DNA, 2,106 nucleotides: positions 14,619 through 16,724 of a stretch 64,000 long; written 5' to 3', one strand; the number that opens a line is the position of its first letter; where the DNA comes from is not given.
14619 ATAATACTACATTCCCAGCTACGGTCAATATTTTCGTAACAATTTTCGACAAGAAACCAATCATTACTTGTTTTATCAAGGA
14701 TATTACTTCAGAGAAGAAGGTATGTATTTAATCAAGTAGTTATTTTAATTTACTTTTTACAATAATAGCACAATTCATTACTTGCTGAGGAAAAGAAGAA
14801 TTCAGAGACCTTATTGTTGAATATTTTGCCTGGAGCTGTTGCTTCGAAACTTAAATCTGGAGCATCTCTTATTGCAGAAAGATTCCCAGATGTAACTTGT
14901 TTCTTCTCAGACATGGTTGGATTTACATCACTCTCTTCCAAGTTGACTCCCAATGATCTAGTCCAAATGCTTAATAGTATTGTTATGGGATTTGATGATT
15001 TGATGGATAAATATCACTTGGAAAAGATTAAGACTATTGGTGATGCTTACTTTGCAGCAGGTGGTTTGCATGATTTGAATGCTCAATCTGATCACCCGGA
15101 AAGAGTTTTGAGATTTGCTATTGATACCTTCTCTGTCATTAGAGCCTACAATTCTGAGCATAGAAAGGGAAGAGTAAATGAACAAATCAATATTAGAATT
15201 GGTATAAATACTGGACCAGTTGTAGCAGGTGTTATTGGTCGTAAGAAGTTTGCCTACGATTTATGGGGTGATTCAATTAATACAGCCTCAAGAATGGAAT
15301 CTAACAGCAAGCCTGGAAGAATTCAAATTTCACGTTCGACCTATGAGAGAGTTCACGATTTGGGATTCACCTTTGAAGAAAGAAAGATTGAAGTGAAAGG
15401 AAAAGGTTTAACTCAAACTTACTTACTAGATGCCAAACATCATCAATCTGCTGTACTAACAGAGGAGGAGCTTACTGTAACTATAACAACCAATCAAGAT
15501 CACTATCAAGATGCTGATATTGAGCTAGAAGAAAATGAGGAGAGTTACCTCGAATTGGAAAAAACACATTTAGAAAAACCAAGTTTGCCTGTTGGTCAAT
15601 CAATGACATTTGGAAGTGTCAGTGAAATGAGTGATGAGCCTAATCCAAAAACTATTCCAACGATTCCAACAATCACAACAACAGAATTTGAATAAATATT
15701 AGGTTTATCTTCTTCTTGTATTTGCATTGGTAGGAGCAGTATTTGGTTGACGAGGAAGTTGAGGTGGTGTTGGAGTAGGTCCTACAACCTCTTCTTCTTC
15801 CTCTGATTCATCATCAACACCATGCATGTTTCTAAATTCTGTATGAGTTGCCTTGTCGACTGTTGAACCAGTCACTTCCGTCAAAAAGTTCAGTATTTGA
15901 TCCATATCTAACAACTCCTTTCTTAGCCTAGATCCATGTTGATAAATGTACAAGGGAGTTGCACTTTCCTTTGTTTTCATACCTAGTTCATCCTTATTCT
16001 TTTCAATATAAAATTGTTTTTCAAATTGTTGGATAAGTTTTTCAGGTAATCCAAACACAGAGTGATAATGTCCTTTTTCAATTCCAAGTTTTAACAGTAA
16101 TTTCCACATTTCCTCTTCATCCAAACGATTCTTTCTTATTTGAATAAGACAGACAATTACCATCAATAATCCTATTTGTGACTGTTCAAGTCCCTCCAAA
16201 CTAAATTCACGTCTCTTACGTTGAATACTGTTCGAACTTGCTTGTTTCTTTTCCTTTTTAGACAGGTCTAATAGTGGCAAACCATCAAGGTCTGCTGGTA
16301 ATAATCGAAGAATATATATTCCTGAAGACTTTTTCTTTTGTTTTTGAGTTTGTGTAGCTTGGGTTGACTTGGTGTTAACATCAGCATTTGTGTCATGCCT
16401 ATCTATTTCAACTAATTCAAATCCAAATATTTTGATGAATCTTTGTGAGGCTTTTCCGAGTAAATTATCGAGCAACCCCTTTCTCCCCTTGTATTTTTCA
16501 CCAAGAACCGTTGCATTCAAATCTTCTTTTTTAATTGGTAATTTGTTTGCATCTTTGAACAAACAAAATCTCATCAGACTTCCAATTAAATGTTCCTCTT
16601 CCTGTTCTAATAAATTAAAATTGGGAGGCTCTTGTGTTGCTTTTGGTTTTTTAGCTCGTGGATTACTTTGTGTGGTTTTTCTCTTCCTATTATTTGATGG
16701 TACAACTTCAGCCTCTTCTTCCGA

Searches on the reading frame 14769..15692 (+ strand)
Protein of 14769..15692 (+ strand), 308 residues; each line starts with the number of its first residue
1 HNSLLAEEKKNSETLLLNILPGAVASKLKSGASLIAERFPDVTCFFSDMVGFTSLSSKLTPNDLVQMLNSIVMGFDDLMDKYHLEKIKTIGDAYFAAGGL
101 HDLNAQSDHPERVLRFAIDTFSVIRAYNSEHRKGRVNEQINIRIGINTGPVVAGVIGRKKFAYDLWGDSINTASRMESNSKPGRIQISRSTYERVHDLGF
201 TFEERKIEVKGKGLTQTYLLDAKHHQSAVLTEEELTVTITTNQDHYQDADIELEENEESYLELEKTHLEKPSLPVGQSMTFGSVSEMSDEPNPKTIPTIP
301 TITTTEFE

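Call 4: search_protein_families(library=pfam, proteins=[window:14814-15692:+], max_evalue=0.01)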
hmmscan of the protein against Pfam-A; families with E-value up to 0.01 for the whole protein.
window:14814-15692:+ (293 aa): 1 family
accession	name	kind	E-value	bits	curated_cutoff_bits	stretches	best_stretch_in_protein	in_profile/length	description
PF00211.25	Guanylate_cyc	-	1.1e-56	191.7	21.9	1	21-206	3-182/183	Adenylate and Guanylate cyclase catalytic domain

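Call 40: search_solved_structures(query=window:14769-15692:+, max_evalue=1e-10, show_alignments=3)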
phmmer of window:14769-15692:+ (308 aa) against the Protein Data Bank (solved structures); distinct sequences matched with E-value up to 1e-10: 41.
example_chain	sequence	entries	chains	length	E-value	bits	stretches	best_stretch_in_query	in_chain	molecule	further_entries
8buz_A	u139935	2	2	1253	1.5e-58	201.8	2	6-214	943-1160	Adenylate cyclase type 8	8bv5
9u3p_A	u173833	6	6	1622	8.3e-58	199.3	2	8-237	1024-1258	Adenylate cyclase type 9,Protein M2-1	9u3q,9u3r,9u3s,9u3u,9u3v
7pd4_A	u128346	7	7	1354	6.9e-57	196.3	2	8-237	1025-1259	Adenylate cyclase 9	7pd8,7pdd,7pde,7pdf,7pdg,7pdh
6r3q_A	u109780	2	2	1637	1.2e-56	195.6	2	8-237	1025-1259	Adenylate cyclase 9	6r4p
6r4o_A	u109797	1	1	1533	3.1e-56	194.2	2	8-221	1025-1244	Adenylate cyclase 9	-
8sl3_A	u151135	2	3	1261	5.1e-56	193.5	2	12-221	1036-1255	Adenylate cyclase type 5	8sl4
5o5k_A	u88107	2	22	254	4.3e-52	180.6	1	5-221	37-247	Adenylate cyclase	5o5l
9bcv_A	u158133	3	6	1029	3.7e-47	164.4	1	6-222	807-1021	Atrial natriuretic peptide receptor 1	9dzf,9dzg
9dzh_A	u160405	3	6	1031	3.7e-47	164.4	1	6-222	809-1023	Atrial natriuretic peptide receptor 1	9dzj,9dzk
9bcl_A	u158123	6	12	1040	3.8e-47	164.4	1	6-222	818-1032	Atrial natriuretic peptide receptor 1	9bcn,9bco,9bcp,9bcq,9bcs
4p2m_A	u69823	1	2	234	5.5e-47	163.8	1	7-221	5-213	Adenylate cyclase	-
7yz9_A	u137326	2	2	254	5.6e-47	163.8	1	6-220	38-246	Adenylate cyclase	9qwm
4p2f_A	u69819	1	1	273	6e-47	163.7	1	7-221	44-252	Adenylate cyclase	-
4p2x_A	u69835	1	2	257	6.2e-47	163.6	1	7-221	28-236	Adenylate cyclase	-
7yzi_A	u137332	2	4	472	2.8e-46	161.5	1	6-221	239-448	Adenylate cyclase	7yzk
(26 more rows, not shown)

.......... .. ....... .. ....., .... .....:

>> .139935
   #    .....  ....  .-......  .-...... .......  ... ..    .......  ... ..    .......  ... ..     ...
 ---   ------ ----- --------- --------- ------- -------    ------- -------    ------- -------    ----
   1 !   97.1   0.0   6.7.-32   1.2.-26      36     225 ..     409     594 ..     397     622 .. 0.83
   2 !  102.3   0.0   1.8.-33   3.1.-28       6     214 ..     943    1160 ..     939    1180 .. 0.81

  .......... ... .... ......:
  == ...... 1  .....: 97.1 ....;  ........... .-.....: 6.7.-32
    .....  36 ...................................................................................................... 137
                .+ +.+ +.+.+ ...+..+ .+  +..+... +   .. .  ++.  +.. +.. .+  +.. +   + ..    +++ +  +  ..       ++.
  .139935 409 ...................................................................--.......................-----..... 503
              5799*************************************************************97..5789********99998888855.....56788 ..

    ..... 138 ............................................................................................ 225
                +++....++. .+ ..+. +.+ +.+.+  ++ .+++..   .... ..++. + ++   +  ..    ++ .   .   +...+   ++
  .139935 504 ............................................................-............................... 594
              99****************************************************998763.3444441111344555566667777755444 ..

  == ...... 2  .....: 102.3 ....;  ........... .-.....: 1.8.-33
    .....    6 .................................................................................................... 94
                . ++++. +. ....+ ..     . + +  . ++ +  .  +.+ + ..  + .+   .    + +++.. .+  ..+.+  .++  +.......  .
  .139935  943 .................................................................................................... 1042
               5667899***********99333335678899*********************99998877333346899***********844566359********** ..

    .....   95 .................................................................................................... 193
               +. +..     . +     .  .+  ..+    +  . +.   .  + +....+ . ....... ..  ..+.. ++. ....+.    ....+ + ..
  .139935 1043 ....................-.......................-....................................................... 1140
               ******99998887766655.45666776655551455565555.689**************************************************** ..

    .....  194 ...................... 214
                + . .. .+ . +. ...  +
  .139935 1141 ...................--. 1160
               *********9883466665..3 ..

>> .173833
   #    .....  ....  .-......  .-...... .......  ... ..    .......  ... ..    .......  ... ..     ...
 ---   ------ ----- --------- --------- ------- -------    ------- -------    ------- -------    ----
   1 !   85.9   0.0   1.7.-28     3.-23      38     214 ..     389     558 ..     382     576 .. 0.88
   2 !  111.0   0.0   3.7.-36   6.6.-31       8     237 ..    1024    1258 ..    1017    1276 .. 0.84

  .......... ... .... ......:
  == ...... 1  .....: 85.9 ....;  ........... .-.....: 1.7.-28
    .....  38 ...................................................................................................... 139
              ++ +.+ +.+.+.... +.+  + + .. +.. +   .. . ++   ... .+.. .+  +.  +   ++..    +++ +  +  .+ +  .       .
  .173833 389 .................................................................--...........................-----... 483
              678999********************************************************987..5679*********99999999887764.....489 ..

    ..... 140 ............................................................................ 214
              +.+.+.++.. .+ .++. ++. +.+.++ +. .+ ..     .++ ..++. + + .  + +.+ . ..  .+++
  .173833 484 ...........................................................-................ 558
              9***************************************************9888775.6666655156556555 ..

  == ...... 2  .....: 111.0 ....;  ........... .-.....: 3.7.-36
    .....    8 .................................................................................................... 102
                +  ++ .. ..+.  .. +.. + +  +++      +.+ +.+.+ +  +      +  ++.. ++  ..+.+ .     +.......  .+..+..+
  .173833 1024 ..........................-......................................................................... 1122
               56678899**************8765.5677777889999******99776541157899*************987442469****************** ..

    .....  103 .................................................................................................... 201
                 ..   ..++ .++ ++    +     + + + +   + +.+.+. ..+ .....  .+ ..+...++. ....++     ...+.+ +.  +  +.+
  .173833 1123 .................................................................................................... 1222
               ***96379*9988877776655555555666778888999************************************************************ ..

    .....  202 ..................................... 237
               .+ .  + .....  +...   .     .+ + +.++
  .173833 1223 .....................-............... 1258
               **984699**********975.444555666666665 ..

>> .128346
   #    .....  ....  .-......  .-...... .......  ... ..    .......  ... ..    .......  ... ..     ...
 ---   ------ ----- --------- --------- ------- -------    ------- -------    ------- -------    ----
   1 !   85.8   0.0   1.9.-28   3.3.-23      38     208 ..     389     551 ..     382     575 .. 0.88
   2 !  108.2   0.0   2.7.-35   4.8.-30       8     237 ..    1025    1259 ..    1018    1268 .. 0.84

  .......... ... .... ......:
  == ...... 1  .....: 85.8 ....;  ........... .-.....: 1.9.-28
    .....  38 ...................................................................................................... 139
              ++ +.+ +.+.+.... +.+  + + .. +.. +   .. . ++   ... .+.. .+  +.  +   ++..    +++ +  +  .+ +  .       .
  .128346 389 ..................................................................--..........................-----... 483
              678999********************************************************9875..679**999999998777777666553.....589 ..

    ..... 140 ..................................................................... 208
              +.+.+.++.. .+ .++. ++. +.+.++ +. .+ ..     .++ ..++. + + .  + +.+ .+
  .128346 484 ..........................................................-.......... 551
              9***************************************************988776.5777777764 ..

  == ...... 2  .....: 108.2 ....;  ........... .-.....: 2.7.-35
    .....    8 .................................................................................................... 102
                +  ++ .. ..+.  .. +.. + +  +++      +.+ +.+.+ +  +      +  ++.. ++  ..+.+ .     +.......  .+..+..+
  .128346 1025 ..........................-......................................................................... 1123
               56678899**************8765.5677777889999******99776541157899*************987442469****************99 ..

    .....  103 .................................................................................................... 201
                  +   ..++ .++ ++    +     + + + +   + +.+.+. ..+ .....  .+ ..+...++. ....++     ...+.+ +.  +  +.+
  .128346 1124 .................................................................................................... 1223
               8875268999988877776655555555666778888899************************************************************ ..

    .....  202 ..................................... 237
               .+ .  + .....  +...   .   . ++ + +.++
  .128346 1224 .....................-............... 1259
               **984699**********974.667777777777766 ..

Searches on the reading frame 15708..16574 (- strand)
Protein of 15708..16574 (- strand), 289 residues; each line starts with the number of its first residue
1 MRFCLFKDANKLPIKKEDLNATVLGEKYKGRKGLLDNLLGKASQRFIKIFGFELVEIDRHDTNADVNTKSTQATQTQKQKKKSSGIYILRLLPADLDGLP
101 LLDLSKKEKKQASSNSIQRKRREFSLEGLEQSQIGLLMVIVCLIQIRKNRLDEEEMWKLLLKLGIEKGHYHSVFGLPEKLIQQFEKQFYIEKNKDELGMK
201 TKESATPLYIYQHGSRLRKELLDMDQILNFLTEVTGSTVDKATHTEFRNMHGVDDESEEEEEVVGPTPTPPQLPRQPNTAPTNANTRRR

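Call 4: search_protein_families(library=pfam, proteins=[window:15708-16574:-], max_evalue=0.01)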
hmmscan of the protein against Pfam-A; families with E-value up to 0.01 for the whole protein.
window:15708-16574:- (289 aa): 2 families
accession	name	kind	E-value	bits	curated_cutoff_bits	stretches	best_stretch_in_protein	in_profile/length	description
PF01454.25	MAGE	-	1.1e-32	113.9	25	1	1-220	2-203/207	MAGE homology domain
PF21990.2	SH2_1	-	0.0055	17.5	27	0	74-133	13-78/108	SH2 domain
